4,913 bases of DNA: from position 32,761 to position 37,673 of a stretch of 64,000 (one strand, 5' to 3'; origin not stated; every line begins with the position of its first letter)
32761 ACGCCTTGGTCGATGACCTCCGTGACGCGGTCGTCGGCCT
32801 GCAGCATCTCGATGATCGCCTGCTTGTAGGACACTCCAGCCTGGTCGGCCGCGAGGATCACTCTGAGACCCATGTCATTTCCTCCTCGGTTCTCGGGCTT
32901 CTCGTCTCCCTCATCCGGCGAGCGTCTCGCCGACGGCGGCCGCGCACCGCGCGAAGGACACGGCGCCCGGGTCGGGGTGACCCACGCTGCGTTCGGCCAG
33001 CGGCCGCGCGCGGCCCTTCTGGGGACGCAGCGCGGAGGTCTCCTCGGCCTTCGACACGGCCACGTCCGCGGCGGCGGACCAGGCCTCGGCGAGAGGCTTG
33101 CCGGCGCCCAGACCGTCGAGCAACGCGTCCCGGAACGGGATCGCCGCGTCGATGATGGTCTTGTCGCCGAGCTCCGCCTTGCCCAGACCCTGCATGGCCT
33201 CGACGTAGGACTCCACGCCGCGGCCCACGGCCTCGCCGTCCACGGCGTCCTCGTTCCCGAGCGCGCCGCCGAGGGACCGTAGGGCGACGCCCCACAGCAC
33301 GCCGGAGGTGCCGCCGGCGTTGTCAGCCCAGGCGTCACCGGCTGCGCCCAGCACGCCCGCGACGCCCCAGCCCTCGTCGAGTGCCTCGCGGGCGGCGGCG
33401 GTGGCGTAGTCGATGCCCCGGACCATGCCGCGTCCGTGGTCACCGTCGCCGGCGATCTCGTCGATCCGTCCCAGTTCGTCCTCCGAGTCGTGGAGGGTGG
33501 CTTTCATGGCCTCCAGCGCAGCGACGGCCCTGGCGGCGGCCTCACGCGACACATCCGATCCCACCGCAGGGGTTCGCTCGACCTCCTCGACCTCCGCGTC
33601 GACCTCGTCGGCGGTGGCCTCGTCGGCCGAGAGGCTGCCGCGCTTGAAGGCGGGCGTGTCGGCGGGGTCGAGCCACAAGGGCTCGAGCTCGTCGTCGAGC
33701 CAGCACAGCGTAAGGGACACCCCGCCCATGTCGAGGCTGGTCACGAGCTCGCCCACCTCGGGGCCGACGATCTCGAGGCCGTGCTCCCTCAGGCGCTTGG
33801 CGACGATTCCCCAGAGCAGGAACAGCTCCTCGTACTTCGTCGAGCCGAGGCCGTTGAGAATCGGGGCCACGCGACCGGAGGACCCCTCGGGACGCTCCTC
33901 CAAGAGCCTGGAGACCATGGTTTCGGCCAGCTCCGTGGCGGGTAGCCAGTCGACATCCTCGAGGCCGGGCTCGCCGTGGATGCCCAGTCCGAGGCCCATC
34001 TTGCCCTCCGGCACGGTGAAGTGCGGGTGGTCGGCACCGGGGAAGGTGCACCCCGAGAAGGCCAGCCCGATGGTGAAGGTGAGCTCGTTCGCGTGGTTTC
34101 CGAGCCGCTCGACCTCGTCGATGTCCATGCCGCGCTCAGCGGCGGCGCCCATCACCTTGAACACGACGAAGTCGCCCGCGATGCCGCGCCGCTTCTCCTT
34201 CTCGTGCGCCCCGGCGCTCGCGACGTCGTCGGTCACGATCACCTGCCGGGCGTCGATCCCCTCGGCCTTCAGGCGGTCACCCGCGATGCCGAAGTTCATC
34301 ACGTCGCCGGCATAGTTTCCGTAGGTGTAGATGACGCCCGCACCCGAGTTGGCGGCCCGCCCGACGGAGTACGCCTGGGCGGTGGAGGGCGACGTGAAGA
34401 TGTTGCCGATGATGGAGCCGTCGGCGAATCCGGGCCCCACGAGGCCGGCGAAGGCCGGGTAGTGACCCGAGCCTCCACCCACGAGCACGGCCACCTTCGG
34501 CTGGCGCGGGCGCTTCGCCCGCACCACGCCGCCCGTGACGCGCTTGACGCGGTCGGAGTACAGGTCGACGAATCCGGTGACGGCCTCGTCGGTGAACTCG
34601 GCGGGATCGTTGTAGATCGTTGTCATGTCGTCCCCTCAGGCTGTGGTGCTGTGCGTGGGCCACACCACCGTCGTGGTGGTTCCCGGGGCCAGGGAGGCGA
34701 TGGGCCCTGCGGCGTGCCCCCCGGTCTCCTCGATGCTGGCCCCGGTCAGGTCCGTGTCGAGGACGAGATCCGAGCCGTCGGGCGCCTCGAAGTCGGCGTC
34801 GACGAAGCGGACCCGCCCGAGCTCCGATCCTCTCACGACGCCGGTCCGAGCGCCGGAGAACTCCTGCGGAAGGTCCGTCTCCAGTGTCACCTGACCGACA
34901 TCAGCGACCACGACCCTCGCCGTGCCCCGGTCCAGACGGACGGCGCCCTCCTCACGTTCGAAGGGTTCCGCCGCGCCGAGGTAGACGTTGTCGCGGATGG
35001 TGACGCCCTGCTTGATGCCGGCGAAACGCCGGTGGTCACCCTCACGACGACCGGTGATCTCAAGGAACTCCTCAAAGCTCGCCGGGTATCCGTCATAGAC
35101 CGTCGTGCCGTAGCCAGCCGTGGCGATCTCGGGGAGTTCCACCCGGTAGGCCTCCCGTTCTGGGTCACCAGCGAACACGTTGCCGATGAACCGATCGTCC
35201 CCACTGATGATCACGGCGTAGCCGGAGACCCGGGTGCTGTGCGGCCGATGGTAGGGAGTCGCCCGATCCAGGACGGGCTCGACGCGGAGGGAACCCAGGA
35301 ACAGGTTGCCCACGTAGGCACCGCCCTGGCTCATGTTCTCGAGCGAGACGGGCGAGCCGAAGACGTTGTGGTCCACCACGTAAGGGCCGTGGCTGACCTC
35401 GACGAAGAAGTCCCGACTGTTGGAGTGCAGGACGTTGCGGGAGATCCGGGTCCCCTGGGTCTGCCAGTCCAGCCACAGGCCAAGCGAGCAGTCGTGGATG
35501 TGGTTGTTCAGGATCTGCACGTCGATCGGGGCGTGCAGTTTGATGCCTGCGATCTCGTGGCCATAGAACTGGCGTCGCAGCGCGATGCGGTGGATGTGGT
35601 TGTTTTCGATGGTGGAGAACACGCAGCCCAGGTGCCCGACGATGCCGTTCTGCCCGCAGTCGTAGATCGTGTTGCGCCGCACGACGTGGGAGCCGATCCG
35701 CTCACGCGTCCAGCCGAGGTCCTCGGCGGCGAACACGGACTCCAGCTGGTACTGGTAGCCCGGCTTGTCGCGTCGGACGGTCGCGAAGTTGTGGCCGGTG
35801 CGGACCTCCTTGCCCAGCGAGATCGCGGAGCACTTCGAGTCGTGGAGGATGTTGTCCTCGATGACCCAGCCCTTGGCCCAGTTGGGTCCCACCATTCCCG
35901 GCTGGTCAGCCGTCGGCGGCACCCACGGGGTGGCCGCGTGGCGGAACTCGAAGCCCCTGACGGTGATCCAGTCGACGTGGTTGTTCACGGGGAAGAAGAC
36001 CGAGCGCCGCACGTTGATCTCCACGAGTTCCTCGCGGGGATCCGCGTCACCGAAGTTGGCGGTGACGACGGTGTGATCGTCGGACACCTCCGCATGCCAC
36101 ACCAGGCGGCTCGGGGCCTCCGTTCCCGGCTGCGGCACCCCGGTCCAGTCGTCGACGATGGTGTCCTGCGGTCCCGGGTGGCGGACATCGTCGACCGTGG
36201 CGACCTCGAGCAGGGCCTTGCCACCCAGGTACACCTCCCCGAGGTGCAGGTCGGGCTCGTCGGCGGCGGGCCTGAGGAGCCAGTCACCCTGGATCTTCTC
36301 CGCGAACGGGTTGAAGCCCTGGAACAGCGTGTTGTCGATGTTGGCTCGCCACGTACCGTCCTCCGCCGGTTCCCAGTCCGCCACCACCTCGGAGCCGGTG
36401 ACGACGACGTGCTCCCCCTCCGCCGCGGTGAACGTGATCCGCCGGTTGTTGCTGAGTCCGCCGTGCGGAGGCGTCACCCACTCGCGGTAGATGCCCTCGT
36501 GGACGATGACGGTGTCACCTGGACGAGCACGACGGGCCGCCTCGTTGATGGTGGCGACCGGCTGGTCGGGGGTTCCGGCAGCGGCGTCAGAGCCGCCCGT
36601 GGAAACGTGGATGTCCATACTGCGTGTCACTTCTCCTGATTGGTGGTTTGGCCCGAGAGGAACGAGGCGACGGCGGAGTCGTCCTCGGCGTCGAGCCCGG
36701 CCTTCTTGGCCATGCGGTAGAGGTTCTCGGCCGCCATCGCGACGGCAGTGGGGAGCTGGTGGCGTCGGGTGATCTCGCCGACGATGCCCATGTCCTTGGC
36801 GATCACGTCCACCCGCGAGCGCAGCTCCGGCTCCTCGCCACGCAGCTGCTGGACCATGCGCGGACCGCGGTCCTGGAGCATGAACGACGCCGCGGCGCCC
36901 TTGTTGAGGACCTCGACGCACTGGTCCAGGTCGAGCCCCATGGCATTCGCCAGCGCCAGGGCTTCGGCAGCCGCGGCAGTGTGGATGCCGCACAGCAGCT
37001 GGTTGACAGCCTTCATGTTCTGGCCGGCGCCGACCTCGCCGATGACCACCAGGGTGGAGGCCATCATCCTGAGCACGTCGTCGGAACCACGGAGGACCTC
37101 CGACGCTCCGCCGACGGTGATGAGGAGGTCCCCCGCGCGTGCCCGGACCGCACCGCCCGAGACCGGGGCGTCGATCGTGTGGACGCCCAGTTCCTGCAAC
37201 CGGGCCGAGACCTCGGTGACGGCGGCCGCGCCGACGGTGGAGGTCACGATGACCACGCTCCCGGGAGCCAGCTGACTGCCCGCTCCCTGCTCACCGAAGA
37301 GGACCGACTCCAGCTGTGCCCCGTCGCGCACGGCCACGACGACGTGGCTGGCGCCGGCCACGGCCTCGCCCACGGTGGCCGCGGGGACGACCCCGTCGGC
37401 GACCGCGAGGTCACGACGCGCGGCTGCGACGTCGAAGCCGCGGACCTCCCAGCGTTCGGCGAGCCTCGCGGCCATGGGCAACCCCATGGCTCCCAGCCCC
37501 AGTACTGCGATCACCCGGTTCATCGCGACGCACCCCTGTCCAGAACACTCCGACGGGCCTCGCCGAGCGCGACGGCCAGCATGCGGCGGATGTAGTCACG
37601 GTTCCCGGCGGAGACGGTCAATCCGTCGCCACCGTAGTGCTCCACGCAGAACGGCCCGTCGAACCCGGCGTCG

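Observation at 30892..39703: Candidate undescribed pentonate-to-erythrose-4-phosphate pathway linked to a GH120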

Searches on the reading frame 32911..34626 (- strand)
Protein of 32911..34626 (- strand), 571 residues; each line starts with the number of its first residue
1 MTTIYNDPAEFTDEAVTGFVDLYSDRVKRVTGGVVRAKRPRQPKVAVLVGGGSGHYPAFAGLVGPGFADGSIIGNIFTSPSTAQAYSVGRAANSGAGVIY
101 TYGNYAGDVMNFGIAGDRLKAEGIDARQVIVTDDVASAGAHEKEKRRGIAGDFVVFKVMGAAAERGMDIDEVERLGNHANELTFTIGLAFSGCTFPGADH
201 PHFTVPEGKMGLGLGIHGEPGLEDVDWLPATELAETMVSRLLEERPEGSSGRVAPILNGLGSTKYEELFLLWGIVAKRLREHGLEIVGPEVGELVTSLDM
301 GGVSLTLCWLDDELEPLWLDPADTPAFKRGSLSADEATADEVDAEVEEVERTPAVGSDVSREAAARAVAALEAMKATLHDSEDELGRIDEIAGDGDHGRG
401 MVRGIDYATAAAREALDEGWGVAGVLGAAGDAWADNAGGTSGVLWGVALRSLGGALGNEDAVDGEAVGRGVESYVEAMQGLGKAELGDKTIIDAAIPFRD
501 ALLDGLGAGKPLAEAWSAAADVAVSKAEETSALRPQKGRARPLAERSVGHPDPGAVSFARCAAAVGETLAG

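Call 8: search_protein_families(library=pfam, proteins=[window:32911-34626:-])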
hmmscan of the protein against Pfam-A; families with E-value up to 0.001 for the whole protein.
window:32911-34626:- (571 aa): 2 families
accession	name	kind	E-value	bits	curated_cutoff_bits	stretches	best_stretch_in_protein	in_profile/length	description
PF02733.22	Dak1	-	1.8e-108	362.6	31.4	1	18-326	2-313/313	Dak1 domain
PF02734.22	Dak2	-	1.7e-42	145.7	27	1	392-564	2-171/174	DAK2 domain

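Call 9: search_protein_families(library=ncbifam, proteins=[window:32911-34626:-])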
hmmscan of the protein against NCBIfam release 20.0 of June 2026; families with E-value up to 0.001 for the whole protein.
window:32911-34626:- (571 aa): 5 families
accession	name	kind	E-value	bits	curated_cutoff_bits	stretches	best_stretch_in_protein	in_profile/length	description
NF011049.0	PRK14479.1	subfamily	6.8e-222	738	492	1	1-569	1-566/568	dihydroxyacetone kinase family protein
TIGR02361.1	dak_ATP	equivalog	1.1e-99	334.6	574.95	1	4-564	3-581/583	glycerone kinase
TIGR02363.1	dhaK1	equivalog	5.7e-87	291.8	406.25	1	1-327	1-329/329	dihydroxyacetone kinase subunit DhaK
TIGR02362.1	dhaK1b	equivalog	4.1e-57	193.7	413.25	1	4-314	2-312/326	DhaKLM operon coactivator DhaQ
TIGR02365.1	dha_L_ycgS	equivalog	2.2e-33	115.6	138.3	1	370-559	4-188/196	dihydroxyacetone kinase subunit DhaL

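Call 103: search_solved_structures(query=window:32911-34626:-, max_evalue=1e-20)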
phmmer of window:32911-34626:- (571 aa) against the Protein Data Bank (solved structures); distinct sequences matched with E-value up to 1e-20: 12.
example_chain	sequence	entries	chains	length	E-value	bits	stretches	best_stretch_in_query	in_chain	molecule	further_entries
3ct4_A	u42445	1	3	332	8.6e-64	219.7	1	4-313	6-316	PTS-dependent dihydroxyacetone kinase, dihydroxyacetone-binding subunit dhaK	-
1un9_A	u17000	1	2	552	2.8e-57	198.2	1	41-568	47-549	DIHYDROXYACETONE KINASE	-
1un8_A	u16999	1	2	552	3.9e-57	197.8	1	41-568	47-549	DIHYDROXYACETONE KINASE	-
4lrx_A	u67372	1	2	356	2.2e-55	192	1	3-234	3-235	PTS-dependent dihydroxyacetone kinase, dihydroxyacetone-binding subunit DhaK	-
1oi2_A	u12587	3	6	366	2.5e-55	191.8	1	3-234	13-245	HYPOTHETICAL PROTEIN YCGT | DIHYDROXYACETONE KINASE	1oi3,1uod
3pnk_A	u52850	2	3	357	3.4e-55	191.4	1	4-234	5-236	PTS-dependent dihydroxyacetone kinase, dihydroxyacetone-binding subunit dhaK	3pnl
1uoe_A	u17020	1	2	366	3.8e-55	191.2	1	3-227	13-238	DIHYDROXYACETONE KINASE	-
4lry_A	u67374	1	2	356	1.4e-54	189.4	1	3-234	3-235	PTS-dependent dihydroxyacetone kinase, dihydroxyacetone-binding subunit DhaK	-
3pno_A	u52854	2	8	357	3.1e-54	188.2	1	4-234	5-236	PTS-dependent dihydroxyacetone kinase, dihydroxyacetone-binding subunit dhaK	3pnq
3pnm_A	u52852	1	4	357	9.2e-54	186.6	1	4-234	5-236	PTS-dependent dihydroxyacetone kinase, dihydroxyacetone-binding subunit dhaK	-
2iu4_A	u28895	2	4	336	1.1e-47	166.6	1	4-326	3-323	DIHYDROXYACETONE KINASE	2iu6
26vk_A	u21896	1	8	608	1.8e-46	162.6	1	35-564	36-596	Dihydroxyacetone kinase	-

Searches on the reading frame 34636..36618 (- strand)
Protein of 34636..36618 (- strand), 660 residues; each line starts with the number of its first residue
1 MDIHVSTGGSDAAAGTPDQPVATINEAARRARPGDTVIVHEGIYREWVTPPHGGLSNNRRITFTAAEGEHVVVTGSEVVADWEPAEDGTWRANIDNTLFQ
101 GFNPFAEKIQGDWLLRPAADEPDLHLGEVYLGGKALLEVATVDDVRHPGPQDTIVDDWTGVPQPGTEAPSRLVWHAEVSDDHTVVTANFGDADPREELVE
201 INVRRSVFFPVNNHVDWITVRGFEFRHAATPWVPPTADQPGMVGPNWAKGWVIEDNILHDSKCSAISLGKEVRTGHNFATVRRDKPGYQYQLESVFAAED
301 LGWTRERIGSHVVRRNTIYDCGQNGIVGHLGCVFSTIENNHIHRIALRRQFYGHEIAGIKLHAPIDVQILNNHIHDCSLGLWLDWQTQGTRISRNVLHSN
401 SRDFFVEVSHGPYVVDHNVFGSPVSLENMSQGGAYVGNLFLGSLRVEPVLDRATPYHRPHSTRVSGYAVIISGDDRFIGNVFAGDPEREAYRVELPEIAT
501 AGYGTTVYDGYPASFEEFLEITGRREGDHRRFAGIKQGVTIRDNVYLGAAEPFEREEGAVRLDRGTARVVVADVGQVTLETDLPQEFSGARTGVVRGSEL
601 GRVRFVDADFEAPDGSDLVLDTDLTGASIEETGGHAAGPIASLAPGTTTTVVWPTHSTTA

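Call 8: search_protein_families(library=pfam, proteins=[window:34636-36618:-])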
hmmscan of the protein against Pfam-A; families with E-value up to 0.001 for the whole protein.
window:34636-36618:- (660 aa): 3 families
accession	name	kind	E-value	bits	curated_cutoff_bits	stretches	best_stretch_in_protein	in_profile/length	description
PF21258.2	Glyco_hydro_120_ins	-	1.7e-32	112.8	27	1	79-201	1-121/121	Glycoside hydrolase 120, insertion domain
PF13229.12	Beta_helix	-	1.5e-08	34.9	25.9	1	311-422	34-136/158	Right handed beta helix region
PF05048.19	NosD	-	0.00011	22.2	23.6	1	312-428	94-195/212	Periplasmic copper-binding protein (NosD)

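Call 9: search_protein_families(library=ncbifam, proteins=[window:34636-36618:-])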
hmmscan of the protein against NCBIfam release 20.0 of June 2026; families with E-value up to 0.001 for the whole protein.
window:34636-36618:- (660 aa): 1 family
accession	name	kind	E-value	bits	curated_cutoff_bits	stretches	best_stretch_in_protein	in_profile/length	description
NF047854.1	LIC10774_subfam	equivalog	0.00049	19.1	380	0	6-46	65-105/358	LIC10774/LIC10365 family surface protein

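Call 14: search_solved_structures(query=window:34636-36618:-, max_evalue=0.01, show_alignments=1)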
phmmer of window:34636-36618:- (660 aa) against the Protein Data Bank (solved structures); distinct sequences matched with E-value up to 0.01: 2.
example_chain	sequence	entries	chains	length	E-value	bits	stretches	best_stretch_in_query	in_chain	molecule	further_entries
3vst_A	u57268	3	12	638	3.6e-229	765.7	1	1-653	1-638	Xylosidase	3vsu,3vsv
2ean_A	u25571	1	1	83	0.0097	17.4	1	74-137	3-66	Connector enhancer of kinase suppressor of ras 2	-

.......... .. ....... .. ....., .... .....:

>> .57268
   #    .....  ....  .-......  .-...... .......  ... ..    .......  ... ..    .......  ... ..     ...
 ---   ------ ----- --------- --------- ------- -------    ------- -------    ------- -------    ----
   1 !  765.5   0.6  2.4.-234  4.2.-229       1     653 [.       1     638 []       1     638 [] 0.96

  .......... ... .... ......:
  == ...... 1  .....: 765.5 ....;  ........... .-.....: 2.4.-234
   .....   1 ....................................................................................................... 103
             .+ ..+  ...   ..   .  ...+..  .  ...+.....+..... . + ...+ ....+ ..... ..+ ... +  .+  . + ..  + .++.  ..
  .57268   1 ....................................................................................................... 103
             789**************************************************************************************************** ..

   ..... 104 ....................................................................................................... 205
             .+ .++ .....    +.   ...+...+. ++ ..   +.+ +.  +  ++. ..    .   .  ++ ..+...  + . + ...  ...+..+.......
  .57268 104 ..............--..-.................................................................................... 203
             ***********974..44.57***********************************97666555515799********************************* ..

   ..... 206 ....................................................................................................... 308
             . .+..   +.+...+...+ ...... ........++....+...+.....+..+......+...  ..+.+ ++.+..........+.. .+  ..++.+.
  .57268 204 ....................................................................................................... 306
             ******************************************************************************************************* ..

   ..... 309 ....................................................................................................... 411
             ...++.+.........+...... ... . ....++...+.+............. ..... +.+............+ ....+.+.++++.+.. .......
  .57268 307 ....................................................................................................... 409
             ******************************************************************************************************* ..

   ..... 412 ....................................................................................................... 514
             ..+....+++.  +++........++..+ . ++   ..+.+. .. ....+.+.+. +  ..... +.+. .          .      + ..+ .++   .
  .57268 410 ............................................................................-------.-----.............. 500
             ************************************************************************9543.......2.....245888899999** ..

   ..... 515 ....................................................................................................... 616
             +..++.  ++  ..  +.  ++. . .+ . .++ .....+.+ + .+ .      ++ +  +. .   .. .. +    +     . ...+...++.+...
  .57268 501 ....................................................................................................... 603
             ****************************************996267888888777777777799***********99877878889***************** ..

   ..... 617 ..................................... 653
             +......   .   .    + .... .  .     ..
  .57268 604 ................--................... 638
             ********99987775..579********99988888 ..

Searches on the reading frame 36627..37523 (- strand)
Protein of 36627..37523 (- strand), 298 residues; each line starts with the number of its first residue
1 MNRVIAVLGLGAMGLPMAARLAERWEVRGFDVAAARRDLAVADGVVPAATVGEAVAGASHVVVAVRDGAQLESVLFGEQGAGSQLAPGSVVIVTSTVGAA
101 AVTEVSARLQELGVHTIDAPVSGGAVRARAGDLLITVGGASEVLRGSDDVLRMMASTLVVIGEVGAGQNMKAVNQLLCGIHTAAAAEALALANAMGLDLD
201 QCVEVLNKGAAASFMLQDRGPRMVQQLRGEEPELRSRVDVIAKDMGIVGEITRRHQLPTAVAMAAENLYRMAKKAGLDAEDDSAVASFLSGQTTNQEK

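Call 8: search_protein_families(library=pfam, proteins=[window:36627-37523:-])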
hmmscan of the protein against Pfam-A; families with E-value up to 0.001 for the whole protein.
window:36627-37523:- (298 aa): 2 families
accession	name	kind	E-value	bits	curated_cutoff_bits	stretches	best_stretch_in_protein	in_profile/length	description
PF03446.21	NAD_binding_2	-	1.1e-34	120.2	21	1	5-162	2-161/161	NAD binding domain of 6-phosphogluconate dehydrogenase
PF14833.11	NAD_binding_11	-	3.6e-29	101.9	30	1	165-288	1-121/122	NAD-binding of NADP-dependent 3-hydroxyisobutyrate dehydrogenase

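Call 9: search_protein_families(library=ncbifam, proteins=[window:36627-37523:-])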
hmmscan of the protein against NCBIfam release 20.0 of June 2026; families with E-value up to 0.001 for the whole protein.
window:36627-37523:- (298 aa): 11 families
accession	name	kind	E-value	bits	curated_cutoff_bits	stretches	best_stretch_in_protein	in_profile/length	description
NF043037.1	ThreonDh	equivalog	3.2e-68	230.3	350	1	3-293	3-291/297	L-threonate dehydrogenase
TIGR01692.1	HIBADH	equivalog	1.6e-44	152.4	291.6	1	8-289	2-287/288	3-hydroxyisobutyrate dehydrogenase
NF012005.0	PRK15461.1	equivalog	7.4e-43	146.8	348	1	4-287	3-284/298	sulfolactaldehyde 3-reductase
TIGR01505.1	tartro_sem_red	equivalog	1.6e-42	145.7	340.75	1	5-289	2-283/291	2-hydroxy-3-oxopropionate reductase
NF008592.0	PRK11559.1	equivalog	3.1e-39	135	397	1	4-289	4-286/296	2-hydroxy-3-oxopropionate reductase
NF011633.0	PRK15059.1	equivalog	8.4e-28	97.4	451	1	6-272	4-266/292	2-hydroxy-3-oxopropionate reductase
NF007161.0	PRK09599.1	subfamily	1.4e-13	50.8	271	1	5-218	3-223/302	NADP-dependent phosphogluconate dehydrogenase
TIGR00872.1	gnd_rel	equivalog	1.6e-11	44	297.2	1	5-216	3-219/299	phosphogluconate dehydrogenase (NAD(+)-dependent, decarboxylating)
NF042925.1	FHMPC_DH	equivalog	0.00024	20.5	500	0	5-40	3-39/304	5-formyl-3-hydroxy-2-methylpyridine 4-carboxylate 5-dehydrogenase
NF006765.0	PRK09287.1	equivalog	0.00051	19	413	1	4-175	5-187/476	NADP-dependent phosphogluconate dehydrogenase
NF011989.0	PRK15446.2-5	equivalog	0.00055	18.8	565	1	107-221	240-346/385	alpha-D-ribose 1-methylphosphonate 5-triphosphate diphosphatase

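Call 76: search_solved_structures(query=window:36627-37523:-, max_evalue=1e-25)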
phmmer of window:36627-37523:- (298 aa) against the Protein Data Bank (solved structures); distinct sequences matched with E-value up to 1e-25: 11.
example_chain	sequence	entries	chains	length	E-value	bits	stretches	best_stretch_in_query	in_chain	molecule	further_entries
3g0o_A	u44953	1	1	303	3.9e-44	154.6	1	5-292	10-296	3-hydroxyisobutyrate dehydrogenase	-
3w6u_A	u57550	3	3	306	1.8e-33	119.7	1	5-276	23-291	6-phosphogluconate dehydrogenase, NAD-binding protein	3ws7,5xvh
3w6z_A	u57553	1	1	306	1.5e-32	116.7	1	5-276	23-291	6-phosphogluconate dehydrogenase, NAD-binding protein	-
6sm7_A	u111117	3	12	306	2.7e-30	109.3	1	4-286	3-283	3-sulfolactaldehyde reductase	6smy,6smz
3obb_A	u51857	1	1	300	2.3e-29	106.2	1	4-287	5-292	Probable 3-hydroxyisobutyrate dehydrogenase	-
3q3c_A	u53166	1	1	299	2.3e-29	106.2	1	4-287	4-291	Probable 3-hydroxyisobutyrate dehydrogenase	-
3cky_A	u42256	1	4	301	2.7e-29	106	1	5-287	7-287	2-hydroxymethyl glutarate dehydrogenase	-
1yb4_A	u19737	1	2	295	6.2e-28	101.5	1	6-254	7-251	tartronic semialdehyde reductase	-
1vpd_A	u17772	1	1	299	2.7e-27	99.4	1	4-288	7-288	TARTRONATE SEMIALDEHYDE REDUCTASE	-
5je8_A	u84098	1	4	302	7.7e-27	97.9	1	5-295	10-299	3-hydroxyisobutyrate dehydrogenase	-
4dll_A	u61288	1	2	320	1.4e-26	97.1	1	3-283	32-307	2-hydroxy-3-oxopropionate reductase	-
